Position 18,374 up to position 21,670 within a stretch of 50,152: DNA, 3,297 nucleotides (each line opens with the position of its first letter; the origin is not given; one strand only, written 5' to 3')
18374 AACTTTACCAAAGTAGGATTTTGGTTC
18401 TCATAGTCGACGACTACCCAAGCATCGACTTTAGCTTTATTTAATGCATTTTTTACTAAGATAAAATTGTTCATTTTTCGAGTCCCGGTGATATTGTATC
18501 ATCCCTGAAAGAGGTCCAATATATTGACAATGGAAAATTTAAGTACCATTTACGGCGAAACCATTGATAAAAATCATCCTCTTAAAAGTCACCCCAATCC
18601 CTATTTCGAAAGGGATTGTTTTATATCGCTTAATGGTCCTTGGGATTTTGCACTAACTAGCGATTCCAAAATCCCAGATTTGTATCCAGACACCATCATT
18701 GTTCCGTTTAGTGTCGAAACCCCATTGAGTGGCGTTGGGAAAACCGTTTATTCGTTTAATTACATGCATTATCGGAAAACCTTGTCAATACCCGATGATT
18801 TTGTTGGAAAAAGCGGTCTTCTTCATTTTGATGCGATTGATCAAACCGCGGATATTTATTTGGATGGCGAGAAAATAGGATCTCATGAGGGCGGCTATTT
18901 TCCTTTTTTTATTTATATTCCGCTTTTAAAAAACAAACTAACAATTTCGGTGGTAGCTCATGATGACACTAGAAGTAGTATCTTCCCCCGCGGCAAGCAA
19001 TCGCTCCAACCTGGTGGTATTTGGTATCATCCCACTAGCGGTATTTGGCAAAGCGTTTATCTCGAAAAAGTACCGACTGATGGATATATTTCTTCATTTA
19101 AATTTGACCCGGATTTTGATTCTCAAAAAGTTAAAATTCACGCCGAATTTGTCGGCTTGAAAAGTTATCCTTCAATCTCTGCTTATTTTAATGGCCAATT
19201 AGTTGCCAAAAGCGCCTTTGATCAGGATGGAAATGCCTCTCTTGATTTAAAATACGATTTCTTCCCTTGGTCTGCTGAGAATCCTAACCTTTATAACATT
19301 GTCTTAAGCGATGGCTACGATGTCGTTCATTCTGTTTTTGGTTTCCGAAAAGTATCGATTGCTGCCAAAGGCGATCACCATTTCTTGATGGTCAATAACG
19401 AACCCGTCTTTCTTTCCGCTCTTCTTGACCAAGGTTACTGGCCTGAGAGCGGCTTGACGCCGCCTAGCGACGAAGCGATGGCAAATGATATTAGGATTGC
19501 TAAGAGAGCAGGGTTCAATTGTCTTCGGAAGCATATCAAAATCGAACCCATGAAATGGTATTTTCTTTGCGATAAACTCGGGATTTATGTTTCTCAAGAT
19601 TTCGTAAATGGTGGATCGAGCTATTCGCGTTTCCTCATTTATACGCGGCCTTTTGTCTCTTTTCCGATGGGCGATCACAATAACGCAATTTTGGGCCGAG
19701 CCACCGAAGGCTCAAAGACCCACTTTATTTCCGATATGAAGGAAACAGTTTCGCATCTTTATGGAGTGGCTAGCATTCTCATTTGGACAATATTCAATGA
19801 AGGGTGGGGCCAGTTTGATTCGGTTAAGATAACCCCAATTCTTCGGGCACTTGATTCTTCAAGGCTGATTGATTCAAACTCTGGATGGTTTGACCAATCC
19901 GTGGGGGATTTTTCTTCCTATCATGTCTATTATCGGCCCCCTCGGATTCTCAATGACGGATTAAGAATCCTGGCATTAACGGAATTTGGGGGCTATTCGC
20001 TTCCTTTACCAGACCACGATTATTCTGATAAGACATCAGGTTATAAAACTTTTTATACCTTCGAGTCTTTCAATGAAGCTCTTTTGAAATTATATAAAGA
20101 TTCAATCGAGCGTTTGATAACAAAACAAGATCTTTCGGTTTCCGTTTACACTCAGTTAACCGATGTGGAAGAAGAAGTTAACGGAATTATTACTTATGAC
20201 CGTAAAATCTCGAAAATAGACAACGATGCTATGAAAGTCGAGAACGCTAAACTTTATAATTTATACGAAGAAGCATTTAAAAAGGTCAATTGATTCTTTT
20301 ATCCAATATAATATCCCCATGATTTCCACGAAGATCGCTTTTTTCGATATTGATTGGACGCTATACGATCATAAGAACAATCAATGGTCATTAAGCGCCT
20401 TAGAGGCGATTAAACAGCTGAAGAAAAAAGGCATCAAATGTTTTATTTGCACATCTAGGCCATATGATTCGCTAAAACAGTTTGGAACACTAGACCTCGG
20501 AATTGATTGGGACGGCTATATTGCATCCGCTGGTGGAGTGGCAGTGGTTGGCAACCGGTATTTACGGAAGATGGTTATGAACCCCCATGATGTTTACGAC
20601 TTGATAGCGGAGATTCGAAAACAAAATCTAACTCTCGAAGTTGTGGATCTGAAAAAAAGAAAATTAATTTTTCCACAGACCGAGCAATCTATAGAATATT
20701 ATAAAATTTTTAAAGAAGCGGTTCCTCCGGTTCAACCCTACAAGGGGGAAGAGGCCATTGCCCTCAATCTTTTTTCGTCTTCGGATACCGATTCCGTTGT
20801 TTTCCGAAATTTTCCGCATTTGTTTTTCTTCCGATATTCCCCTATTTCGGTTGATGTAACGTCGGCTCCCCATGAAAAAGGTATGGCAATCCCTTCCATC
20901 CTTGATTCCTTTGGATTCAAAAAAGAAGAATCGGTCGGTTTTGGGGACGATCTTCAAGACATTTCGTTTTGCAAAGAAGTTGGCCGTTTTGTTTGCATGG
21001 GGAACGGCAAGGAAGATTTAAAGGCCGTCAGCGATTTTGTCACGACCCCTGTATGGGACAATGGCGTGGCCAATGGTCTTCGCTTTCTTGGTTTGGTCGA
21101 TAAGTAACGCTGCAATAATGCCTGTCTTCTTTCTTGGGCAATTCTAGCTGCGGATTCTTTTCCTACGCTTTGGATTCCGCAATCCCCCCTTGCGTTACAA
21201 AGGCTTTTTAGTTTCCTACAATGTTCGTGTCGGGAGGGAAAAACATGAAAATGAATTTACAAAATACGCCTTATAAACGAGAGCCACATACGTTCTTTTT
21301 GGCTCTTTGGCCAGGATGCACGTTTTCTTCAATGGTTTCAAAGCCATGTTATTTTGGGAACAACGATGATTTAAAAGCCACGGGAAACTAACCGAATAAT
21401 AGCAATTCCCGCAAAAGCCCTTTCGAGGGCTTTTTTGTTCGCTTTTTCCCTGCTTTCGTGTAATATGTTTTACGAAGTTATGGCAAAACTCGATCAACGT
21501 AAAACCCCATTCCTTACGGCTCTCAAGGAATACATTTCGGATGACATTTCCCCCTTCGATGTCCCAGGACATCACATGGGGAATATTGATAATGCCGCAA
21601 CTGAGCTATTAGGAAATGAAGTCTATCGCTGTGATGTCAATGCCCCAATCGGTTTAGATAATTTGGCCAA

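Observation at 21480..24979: Single-polypeptide arginine decarboxylase-agmatine deiminase coupled to aguB: a two-gene putrescine pathway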

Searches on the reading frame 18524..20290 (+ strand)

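Call 72: search_protein_families(library=pfam, proteins=[window:18524-20290:+], max_evalue=0.00001)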
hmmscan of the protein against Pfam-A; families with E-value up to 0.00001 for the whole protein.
window:18524-20290:+ (589 aa): 2 families
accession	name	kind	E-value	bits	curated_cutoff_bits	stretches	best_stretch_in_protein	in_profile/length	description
PF02837.24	Glyco_hydro_2_N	-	1.1e-09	38.9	28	1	35-184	3-169/169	Glycosyl hydrolases family 2, sugar binding domain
PF02836.23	Glyco_hydro_2_C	-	2.5e-09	37.1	21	1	316-475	35-186/302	Glycosyl hydrolases family 2, TIM barrel domain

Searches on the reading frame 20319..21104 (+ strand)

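Call 3: search_protein_families(library=pfam, proteins=[window:20319-21104:+])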
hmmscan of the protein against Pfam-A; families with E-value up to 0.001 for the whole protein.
window:20319-21104:+ (262 aa): 4 families
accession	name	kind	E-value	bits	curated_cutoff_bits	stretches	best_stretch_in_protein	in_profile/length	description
PF08282.18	Hydrolase_3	-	2e-36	126.4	20.9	1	8-253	2-254/255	haloacid dehalogenase-like hydrolase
PF00702.32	Hydrolase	-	1.6e-06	29.1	26.4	0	27-63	103-138/191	haloacid dehalogenase-like hydrolase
PF13419.12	HAD_2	-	4.8e-06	27.3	23.8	0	26-55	83-112/178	Haloacid dehalogenase-like hydrolase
PF05116.19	S6PP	-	0.00067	19.7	20.3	0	177-234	156-213/247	Sucrose-6F-phosphate phosphohydrolase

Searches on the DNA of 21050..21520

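Call 24: search_rna_families(source=window, start=21050, end=21520, threshold=evalue, max_evalue=1)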
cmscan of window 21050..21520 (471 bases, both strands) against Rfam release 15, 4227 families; matches with E-value up to 1: 1.
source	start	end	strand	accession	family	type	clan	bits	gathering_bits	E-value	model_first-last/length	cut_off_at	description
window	21405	21506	-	RF02084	STnc130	Gene; sRNA;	-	21.5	55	0.73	36-135/135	no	Enterobacteria sRNA STnc130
